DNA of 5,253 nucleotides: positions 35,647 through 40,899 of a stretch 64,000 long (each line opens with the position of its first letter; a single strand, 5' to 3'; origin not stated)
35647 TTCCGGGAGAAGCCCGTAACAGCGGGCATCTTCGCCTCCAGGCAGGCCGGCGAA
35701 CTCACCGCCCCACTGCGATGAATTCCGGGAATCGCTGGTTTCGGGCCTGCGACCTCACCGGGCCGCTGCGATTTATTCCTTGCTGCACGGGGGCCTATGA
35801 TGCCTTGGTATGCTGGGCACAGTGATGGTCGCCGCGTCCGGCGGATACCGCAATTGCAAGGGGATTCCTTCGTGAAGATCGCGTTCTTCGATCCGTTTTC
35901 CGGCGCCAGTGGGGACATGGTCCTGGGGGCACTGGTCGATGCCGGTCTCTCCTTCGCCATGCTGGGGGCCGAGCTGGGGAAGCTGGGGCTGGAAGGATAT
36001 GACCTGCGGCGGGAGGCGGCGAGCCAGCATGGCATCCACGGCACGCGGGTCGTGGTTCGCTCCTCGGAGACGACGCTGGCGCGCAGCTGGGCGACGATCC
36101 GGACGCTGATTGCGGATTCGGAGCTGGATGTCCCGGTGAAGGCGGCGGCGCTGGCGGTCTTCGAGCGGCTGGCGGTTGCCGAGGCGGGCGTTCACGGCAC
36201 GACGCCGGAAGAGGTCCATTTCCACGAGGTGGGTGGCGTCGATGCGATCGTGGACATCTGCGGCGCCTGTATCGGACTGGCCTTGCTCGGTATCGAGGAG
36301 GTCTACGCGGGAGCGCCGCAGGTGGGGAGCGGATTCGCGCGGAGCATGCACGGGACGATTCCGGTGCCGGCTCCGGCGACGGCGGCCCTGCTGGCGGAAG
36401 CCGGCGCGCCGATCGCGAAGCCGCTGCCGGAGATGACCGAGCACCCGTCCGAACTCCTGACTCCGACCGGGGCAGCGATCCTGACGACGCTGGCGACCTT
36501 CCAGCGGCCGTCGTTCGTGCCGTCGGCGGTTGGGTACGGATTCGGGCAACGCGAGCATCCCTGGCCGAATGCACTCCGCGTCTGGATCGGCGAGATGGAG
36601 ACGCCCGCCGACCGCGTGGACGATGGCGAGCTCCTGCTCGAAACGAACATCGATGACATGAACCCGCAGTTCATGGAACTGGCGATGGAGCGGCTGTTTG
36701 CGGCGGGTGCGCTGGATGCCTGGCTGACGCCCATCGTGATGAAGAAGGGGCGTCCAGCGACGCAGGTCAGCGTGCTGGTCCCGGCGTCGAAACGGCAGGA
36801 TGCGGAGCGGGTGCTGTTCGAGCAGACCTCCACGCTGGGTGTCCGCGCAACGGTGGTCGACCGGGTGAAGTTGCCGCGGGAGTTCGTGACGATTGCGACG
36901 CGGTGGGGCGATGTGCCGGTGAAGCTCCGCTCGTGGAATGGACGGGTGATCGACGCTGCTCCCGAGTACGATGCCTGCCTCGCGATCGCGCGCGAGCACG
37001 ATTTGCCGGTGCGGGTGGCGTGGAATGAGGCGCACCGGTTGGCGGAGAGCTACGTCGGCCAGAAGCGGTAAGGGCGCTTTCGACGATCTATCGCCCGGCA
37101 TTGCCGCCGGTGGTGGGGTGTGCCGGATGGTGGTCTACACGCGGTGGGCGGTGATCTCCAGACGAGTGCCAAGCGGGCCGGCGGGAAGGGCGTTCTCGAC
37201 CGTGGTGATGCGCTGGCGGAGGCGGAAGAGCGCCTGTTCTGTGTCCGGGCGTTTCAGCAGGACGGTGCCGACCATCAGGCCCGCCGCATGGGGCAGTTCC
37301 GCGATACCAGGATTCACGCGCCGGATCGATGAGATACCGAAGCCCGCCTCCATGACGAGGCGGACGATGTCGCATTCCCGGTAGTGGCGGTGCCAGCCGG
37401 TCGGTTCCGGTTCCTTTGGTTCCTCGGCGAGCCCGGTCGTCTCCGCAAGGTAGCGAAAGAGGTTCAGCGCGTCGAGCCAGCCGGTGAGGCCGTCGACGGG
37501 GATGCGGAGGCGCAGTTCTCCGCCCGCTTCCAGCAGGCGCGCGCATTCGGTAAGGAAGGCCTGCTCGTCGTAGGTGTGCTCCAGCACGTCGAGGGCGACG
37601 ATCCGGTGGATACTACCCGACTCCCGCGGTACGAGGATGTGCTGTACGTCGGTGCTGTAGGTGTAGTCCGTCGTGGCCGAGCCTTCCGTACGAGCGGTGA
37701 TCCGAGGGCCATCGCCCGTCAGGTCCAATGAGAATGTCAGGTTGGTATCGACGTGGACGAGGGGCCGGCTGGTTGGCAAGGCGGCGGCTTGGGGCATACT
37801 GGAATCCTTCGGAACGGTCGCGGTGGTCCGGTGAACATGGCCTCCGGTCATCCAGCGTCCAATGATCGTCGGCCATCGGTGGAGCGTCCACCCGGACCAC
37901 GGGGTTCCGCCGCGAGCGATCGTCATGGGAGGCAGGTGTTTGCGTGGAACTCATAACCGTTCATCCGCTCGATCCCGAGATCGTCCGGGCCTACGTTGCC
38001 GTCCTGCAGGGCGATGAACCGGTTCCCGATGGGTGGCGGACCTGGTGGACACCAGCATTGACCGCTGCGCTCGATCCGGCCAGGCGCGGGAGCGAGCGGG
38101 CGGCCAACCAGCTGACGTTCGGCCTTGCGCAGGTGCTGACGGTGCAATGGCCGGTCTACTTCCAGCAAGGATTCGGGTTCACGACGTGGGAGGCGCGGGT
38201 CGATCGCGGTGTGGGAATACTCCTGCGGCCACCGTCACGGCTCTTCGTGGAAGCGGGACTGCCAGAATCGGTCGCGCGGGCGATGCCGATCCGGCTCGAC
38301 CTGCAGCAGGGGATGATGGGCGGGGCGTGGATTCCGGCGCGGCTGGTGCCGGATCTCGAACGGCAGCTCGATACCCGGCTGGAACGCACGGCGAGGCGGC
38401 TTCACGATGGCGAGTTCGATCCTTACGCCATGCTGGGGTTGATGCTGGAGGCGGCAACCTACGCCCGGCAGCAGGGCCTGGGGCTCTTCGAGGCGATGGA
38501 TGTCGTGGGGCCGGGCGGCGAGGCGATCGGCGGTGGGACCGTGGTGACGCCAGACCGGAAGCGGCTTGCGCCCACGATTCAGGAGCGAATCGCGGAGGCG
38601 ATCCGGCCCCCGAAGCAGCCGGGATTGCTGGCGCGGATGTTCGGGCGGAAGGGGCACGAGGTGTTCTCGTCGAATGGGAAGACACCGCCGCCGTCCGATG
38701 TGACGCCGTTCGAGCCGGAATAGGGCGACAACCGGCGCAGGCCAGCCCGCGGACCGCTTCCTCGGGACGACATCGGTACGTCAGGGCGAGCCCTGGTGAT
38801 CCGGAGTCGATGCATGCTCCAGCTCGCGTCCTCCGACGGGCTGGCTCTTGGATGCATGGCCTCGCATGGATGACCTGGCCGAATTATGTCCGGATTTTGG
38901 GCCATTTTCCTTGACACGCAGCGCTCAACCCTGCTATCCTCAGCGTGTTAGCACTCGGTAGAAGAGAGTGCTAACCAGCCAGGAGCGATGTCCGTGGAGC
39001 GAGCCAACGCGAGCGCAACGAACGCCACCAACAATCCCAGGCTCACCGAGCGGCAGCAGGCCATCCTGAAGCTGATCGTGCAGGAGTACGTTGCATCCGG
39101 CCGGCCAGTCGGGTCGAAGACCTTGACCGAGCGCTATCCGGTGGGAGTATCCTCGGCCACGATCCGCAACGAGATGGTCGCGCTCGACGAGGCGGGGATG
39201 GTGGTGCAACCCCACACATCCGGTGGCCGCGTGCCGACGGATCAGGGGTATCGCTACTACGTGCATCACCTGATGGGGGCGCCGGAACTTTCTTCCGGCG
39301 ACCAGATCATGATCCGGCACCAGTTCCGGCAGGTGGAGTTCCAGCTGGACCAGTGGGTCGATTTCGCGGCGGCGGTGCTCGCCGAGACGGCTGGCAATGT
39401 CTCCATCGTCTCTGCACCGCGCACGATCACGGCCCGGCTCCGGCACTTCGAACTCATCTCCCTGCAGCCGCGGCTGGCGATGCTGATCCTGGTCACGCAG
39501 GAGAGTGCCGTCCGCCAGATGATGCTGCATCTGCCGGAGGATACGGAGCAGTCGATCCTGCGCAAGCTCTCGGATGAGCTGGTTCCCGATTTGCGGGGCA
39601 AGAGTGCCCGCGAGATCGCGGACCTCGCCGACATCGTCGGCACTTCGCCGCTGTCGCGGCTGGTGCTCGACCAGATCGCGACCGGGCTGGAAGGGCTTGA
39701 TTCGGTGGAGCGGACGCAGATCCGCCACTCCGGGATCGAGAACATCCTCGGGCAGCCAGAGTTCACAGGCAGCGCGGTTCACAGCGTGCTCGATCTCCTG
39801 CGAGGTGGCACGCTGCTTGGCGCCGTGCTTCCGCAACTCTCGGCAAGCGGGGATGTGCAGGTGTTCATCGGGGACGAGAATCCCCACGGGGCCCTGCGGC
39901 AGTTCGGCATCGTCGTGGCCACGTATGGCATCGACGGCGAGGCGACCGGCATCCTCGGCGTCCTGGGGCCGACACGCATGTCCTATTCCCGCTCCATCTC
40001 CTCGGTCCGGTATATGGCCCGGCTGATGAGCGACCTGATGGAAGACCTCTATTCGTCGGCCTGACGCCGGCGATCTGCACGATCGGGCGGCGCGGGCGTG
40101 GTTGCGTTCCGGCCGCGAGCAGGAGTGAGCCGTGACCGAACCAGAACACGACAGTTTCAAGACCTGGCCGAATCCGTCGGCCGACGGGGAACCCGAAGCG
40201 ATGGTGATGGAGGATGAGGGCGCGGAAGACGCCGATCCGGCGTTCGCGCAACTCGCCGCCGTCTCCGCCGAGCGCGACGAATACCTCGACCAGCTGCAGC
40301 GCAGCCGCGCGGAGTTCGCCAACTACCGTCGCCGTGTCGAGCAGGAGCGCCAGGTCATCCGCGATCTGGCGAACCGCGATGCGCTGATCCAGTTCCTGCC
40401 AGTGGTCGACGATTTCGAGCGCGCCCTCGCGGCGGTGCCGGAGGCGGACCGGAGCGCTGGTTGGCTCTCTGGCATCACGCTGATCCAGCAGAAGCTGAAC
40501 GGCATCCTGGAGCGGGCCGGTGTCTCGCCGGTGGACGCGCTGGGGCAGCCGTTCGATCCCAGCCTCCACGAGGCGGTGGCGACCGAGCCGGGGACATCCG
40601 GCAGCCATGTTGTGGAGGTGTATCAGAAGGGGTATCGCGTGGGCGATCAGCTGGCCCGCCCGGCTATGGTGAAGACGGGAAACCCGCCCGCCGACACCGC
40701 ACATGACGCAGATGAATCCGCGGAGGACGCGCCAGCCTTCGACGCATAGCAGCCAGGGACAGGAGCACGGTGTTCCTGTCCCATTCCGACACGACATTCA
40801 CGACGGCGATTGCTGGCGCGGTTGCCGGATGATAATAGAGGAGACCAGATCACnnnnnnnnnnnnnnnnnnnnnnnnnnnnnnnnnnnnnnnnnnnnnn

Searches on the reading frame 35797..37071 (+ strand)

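Call 70: search_protein_families(library=pfam, proteins=[window:35797-37071:+], max_evalue=0.00001)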
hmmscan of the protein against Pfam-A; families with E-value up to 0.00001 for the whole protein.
window:35797-37071:+ (424 aa): 1 family
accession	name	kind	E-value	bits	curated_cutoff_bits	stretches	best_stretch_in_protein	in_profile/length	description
PF01969.22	Ni_insertion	-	1.2e-128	429.8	22.1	1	30-406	2-372/375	Nickel insertion protein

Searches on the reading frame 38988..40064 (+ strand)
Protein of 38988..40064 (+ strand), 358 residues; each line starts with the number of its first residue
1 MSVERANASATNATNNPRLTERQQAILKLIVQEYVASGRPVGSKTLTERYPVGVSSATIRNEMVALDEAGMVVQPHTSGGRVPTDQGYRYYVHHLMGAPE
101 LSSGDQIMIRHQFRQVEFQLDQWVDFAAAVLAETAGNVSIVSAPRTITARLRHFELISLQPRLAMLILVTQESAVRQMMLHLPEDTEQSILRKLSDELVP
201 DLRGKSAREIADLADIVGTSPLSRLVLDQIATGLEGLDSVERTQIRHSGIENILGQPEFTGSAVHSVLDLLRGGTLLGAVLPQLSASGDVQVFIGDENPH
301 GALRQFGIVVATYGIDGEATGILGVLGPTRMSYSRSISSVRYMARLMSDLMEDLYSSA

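Call 70: search_protein_families(library=pfam, proteins=[window:38988-40064:+], max_evalue=0.00001)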
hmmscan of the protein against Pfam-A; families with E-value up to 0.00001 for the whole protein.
window:38988-40064:+ (358 aa): 1 family
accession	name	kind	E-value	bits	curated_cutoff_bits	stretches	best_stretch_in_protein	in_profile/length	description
PF01628.27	HrcA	-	9.1e-43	147.1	22.2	1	121-337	1-215/215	HrcA protein C terminal domain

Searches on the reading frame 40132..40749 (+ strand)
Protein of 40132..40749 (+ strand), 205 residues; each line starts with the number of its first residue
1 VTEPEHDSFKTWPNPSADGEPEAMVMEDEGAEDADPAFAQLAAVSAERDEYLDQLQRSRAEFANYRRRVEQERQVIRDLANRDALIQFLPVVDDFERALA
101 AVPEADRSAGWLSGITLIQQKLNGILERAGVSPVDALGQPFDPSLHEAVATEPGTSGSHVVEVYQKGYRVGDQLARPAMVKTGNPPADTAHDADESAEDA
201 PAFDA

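Call 70: search_protein_families(library=pfam, proteins=[window:40132-40749:+], max_evalue=0.00001)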
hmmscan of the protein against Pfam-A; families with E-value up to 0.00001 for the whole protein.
window:40132-40749:+ (205 aa): 1 family
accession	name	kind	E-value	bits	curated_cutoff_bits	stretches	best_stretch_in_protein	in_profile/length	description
PF01025.24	GrpE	-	4.1e-39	134.3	25.8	1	39-182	18-163/165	GrpE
